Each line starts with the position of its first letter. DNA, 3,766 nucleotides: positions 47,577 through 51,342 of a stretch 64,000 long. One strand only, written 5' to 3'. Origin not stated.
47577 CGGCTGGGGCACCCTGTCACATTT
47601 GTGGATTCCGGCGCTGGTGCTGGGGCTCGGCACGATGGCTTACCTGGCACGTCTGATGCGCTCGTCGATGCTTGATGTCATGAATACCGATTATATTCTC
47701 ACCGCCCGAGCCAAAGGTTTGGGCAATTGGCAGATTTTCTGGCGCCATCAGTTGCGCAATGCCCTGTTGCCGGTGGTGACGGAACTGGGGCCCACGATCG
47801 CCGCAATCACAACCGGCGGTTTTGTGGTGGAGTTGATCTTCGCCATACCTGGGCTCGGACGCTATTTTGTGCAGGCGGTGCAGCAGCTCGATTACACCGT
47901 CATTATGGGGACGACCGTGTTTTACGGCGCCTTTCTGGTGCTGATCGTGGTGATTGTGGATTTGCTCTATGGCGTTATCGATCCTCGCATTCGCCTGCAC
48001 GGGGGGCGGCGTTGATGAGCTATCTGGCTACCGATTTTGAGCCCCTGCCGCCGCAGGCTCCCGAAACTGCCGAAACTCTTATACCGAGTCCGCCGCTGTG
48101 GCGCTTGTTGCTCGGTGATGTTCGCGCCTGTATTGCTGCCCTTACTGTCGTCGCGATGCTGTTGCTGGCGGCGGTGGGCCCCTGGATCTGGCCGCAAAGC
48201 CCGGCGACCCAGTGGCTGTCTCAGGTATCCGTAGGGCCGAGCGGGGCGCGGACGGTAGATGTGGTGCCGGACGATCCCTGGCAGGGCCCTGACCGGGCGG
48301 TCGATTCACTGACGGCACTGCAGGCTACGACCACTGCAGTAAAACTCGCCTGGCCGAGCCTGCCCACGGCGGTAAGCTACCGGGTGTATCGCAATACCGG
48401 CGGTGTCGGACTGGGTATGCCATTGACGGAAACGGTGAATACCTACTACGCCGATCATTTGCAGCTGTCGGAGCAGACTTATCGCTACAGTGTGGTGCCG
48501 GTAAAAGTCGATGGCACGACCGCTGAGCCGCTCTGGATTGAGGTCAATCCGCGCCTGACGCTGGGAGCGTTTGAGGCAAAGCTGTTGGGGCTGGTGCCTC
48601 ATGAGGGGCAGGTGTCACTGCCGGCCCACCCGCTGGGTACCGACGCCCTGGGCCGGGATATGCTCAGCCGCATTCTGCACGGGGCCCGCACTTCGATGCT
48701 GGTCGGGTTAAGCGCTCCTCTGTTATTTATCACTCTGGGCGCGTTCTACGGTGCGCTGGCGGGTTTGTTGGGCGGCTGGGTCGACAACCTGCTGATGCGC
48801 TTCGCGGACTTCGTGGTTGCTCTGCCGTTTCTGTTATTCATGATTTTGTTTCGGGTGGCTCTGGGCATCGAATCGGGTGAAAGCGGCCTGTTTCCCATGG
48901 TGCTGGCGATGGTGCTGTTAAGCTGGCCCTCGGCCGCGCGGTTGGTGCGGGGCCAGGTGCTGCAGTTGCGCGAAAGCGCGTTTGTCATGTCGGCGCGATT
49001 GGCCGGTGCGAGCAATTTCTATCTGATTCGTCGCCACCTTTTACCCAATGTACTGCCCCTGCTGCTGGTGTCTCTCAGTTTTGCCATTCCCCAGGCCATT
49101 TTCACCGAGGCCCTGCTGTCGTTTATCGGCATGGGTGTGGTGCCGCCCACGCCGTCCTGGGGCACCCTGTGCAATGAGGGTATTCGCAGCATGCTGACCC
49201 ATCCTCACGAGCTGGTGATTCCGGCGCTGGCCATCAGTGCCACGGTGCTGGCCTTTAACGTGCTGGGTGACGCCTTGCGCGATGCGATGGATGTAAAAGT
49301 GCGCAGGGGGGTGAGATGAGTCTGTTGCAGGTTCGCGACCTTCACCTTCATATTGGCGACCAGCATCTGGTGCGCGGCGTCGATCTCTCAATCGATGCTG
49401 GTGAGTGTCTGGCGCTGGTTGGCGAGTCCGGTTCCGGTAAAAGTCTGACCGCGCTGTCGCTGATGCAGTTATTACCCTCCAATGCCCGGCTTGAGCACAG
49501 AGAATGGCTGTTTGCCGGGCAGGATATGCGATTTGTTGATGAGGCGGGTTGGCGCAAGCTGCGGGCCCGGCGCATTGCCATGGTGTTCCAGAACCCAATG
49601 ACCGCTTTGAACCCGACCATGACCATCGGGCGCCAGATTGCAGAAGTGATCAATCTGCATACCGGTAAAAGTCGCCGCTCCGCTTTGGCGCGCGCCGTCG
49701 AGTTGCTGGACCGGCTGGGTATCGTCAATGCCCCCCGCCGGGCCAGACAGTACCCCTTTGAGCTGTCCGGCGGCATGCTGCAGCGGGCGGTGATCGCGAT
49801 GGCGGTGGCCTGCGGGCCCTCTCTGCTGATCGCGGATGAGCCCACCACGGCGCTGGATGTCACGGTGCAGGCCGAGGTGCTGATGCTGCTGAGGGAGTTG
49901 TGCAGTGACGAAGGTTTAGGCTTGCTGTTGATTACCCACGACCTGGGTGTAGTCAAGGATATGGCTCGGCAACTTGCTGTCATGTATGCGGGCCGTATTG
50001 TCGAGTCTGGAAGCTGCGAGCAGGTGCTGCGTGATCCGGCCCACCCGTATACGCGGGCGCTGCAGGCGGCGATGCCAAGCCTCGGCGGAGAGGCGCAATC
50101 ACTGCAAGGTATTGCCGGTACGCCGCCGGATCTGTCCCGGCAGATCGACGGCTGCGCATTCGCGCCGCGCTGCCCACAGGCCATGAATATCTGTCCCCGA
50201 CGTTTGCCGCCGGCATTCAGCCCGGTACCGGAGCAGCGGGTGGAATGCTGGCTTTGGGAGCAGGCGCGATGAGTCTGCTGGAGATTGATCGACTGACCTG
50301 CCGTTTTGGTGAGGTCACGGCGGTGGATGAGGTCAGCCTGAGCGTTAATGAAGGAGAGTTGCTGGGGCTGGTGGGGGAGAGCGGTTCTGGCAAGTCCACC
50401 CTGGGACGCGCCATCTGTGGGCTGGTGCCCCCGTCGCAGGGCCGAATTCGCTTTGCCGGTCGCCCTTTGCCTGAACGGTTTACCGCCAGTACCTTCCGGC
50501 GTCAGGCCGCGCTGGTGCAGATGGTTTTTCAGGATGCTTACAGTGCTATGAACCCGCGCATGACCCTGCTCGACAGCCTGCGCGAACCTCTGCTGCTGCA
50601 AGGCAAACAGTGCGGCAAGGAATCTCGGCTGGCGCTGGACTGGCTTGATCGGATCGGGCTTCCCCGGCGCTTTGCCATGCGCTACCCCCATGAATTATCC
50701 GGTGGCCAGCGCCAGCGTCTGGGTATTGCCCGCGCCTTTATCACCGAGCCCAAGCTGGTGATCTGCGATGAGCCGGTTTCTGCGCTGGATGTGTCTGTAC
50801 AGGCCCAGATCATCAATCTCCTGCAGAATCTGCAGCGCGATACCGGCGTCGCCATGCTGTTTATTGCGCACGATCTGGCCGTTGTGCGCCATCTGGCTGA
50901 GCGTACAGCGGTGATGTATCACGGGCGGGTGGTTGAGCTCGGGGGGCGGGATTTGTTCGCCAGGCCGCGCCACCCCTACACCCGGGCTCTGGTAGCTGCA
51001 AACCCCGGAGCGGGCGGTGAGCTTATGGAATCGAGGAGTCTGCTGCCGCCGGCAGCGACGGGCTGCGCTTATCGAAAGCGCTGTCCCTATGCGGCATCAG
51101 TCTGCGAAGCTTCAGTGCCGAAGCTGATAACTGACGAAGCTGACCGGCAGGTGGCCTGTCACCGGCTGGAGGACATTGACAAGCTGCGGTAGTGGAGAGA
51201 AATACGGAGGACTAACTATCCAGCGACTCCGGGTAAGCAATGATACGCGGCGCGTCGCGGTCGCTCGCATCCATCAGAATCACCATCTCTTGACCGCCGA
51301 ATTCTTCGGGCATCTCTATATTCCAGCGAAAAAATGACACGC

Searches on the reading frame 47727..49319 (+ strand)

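Call 13: search_protein_families(library=pfam, proteins=[window:47727-49319:+], max_evalue=0.0001)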
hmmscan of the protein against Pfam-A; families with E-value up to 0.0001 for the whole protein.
window:47727-49319:+ (530 aa): 1 family
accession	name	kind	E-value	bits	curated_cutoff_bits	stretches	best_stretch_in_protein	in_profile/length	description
PF00528.27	BPD_transp_1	-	4.7e-29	101.9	26.4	1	340-527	3-184/184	Binding-protein-dependent transport system inner membrane component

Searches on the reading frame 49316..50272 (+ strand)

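Call 13: search_protein_families(library=pfam, proteins=[window:49316-50272:+], max_evalue=0.0001)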
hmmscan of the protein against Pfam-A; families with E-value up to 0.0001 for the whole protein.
window:49316-50272:+ (318 aa): 4 families
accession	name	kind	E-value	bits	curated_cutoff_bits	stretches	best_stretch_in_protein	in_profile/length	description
PF00005.33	ABC_tran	-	3.2e-25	89.8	25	1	20-178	2-137/137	ABC transporter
PF08352.17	oligo_HPY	-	3.8e-20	72.5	27.1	1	229-293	1-65/65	Oligopeptide/dipeptide transporter, C-terminal region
PF13304.12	AAA_21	-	3.7e-07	30.9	27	1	47-213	136-303/304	AAA domain, putative AbiEii toxin, Type IV TA system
PF13401.12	AAA_22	-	1.9e-06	28.7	27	1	30-206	6-121/130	AAA domain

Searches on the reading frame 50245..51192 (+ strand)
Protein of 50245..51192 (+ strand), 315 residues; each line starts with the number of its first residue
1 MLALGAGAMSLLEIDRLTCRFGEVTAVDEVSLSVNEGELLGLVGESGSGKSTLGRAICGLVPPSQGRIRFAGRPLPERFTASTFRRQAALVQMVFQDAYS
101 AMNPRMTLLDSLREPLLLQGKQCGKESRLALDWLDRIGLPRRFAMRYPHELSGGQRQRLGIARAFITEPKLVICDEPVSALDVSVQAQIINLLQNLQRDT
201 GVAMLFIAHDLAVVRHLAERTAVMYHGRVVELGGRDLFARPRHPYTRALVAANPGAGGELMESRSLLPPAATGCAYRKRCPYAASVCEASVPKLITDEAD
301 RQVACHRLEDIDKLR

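Call 13: search_protein_families(library=pfam, proteins=[window:50245-51192:+], max_evalue=0.0001)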
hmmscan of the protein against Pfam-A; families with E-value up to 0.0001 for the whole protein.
window:50245-51192:+ (315 aa): 3 families
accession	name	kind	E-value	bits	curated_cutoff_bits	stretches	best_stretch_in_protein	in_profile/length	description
PF00005.33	ABC_tran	-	2.6e-33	116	25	1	28-178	2-136/137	ABC transporter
PF08352.17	oligo_HPY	-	1.7e-09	38.3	27.1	1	235-287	7-65/65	Oligopeptide/dipeptide transporter, C-terminal region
PF13304.12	AAA_21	-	1.4e-06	29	27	0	147-213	234-302/304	AAA domain, putative AbiEii toxin, Type IV TA system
